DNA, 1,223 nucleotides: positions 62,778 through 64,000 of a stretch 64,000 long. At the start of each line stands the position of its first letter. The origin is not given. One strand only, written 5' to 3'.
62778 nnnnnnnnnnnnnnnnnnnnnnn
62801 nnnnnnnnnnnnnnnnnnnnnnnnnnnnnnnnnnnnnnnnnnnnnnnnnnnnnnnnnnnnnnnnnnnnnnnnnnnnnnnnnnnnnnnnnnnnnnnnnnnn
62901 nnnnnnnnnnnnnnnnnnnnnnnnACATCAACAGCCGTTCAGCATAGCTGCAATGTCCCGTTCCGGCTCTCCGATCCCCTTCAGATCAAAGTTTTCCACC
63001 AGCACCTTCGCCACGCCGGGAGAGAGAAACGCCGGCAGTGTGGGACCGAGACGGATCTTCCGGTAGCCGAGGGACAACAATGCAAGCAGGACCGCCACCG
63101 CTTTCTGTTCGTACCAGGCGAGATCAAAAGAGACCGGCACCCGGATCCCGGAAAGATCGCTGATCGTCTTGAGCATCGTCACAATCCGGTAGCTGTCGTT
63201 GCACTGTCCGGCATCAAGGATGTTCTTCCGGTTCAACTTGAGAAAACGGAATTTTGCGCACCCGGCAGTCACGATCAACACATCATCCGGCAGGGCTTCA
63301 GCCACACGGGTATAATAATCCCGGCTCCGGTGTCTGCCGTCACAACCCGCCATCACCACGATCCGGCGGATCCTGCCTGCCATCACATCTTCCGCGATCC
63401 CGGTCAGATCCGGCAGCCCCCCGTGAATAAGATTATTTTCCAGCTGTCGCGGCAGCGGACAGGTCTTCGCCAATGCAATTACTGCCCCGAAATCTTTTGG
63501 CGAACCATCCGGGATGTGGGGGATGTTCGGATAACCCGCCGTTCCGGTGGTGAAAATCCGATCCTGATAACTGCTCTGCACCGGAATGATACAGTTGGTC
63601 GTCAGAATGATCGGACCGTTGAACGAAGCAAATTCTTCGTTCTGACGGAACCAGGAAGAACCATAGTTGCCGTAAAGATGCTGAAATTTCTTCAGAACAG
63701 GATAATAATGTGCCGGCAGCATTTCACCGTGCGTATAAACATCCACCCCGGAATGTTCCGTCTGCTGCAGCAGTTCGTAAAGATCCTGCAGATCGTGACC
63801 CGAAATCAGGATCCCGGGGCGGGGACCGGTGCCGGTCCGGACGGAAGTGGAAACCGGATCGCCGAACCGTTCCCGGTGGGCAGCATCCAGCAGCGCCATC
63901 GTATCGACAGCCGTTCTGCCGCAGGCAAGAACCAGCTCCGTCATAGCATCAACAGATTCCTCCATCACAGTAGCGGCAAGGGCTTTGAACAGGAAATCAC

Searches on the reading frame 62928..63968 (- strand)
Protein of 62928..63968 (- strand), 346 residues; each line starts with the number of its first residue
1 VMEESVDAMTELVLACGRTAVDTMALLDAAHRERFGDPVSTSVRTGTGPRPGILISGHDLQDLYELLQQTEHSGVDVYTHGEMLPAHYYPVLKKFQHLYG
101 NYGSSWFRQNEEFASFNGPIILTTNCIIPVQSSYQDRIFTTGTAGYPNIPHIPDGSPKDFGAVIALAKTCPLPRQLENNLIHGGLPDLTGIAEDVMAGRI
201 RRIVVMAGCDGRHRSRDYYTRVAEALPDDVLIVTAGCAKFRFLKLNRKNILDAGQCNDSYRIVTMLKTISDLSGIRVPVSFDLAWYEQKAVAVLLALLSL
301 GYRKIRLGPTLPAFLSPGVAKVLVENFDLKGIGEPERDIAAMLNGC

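Call 56: search_protein_families(library=pfam, proteins=[window:62928-63968:-], max_evalue=0.00001)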
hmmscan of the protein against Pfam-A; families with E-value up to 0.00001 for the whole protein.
window:62928-63968:- (346 aa): 1 family
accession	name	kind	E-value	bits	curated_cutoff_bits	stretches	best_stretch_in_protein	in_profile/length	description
PF03063.25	Prismane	-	3.6e-102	343.1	27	1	4-339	157-512/513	Prismane/CO dehydrogenase family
